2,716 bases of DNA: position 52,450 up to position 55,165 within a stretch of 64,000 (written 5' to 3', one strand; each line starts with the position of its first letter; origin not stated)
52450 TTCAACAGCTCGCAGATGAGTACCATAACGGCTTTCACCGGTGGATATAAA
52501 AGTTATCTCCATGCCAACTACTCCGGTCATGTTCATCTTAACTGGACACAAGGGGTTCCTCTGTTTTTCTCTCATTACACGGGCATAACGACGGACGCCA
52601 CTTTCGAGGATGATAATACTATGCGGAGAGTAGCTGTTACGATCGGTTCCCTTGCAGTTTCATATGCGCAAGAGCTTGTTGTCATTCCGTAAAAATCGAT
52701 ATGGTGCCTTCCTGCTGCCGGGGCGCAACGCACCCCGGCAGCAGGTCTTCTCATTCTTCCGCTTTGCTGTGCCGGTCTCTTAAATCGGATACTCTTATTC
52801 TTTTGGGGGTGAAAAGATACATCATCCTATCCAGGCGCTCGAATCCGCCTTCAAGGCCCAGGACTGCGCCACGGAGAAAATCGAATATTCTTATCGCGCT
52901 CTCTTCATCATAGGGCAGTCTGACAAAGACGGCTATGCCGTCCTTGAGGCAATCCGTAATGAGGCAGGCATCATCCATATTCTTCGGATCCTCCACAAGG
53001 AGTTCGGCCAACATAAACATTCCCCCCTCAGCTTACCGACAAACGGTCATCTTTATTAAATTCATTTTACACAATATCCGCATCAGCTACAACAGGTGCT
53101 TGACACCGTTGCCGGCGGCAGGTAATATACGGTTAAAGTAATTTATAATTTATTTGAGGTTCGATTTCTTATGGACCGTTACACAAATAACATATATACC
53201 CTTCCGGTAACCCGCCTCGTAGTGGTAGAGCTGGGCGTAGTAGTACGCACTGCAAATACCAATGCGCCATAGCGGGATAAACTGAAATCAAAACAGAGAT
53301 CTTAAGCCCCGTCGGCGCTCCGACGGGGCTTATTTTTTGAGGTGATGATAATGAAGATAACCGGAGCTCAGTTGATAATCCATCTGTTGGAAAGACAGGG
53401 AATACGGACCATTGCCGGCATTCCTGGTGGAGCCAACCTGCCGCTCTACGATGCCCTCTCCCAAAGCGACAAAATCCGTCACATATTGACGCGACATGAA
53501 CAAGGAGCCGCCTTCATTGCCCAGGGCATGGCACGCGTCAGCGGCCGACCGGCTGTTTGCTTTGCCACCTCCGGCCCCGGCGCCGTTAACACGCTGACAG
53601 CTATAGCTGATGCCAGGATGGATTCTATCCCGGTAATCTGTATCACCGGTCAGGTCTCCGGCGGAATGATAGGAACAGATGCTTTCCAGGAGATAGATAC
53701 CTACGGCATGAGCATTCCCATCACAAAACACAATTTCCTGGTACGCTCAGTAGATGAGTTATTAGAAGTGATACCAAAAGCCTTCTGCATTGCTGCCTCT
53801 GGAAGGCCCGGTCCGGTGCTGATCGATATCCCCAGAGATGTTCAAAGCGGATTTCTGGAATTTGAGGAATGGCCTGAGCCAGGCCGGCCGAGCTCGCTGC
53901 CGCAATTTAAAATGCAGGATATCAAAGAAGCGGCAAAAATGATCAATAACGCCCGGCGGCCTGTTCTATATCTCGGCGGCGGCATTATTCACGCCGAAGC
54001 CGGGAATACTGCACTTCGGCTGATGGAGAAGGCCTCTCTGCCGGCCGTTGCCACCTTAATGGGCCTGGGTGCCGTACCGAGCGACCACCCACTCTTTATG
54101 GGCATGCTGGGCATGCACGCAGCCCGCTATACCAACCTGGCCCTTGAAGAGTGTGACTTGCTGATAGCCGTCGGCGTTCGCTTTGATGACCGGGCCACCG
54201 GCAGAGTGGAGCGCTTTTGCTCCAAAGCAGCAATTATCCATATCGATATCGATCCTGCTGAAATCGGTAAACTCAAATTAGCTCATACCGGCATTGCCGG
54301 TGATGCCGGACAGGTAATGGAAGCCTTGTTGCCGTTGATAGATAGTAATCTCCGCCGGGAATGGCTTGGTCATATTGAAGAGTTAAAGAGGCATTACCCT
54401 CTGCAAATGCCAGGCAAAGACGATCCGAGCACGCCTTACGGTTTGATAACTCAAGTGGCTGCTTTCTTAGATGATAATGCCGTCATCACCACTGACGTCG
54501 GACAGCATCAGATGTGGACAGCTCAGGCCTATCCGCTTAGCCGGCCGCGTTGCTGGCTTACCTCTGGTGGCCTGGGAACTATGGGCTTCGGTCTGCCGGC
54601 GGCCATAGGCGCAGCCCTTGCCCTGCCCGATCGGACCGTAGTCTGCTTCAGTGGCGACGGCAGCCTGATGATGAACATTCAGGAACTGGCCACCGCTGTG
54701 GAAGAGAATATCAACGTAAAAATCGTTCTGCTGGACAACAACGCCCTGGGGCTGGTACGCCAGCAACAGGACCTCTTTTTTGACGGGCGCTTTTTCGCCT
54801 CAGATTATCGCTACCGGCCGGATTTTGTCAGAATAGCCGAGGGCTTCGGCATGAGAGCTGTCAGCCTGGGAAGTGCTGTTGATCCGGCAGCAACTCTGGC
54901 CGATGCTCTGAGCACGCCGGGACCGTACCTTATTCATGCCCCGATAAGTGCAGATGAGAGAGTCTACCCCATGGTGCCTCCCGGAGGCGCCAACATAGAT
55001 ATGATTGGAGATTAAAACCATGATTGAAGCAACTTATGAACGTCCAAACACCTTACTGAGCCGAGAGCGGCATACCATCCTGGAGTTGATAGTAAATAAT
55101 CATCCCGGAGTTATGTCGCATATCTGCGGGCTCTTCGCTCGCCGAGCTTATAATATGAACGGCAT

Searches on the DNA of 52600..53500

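Call 59: search_rna_families(source=window, start=52600, end=53500, threshold=evalue, max_evalue=1)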
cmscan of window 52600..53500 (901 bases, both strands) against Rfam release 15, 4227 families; matches with E-value up to 1: 4.
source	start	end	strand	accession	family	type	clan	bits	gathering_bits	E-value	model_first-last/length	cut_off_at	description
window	53248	53341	+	RF01771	rnk_leader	Cis-reg; leader;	-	26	50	0.052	1-109/109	no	Enterobacteria rnk leader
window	53222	53330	+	RF00627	P15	Gene;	-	24.8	70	0.0074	1-119/119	no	Pseudomonas sRNA P15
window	52708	52744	-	RF03766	mir-3155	Gene; miRNA;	-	23.4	70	0.035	1-56/56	no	mir-3155 microRNA precursor family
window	53288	53337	+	RF02837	anti-hemB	Gene; sRNA;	-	16.5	49.5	0.46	1-81/81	no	Burkholderia RNA 7 (anti-hemB)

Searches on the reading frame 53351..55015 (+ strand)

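Call 62: search_protein_families(library=ncbifam, proteins=[window:53351-55015:+], max_evalue=1e-20)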
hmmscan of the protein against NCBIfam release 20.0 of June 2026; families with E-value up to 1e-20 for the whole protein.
window:53351-55015:+ (554 aa): 51 families (the best 25 are shown)
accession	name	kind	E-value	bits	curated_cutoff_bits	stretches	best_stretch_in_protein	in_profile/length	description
NF006016.1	PRK08155.1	equivalog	8e-294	975.2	870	1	1-554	1-554/554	acetolactate synthase large subunit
NF006524.0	PRK08978.1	equivalog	1.1e-206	687.4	738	1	4-552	2-544/548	acetolactate synthase 2 catalytic subunit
TIGR00118.1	acolac_lg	equivalog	1.3e-206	687.4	538.35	1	4-553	2-555/557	biosynthetic-type acetolactate synthase large subunit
NF004710.0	PRK06048.1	equivalog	5.3e-192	639.2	976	1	2-549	7-554/561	acetolactate synthase large subunit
NF005651.0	PRK07418.1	subfamily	9.3e-191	635.2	942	1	2-553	18-580/617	acetolactate synthase large subunit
NF006319.0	PRK08527.1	equivalog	2.4e-183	610.6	905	1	1-552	2-558/565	acetolactate synthase large subunit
NF005860.0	PRK07789.1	equivalog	5.4e-182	606.3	881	1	2-550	33-596/615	acetolactate synthase large subunit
NF004919.0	PRK06276.1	equivalog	1.7e-180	601.2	866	1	4-553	2-558/582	acetolactate synthase large subunit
NF005228.0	PRK06725.1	equivalog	1.7e-180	601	991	1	2-552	15-565/571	acetolactate synthase large subunit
NF005824.0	PRK07710.1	equivalog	4.6e-178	593.1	976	1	2-553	16-569/573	acetolactate synthase large subunit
NF006581.0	PRK09107.1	equivalog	2.5e-169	564.4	974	1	2-552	10-573/595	acetolactate synthase 3 large subunit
NF005058.0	PRK06466.1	equivalog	7.9e-161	536.4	951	1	3-551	4-566/574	acetolactate synthase 3 large subunit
NF005584.0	PRK07282.1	equivalog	6.9e-158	526.7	970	1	4-553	11-561/566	acetolactate synthase large subunit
NF006525.0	PRK08979.1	equivalog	2.2e-155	518.3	1084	1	2-551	3-564/572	acetolactate synthase 3 large subunit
NF005364.0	PRK06882.1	equivalog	4.4e-152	507.4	1083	1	2-552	3-565/574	acetolactate synthase 3 large subunit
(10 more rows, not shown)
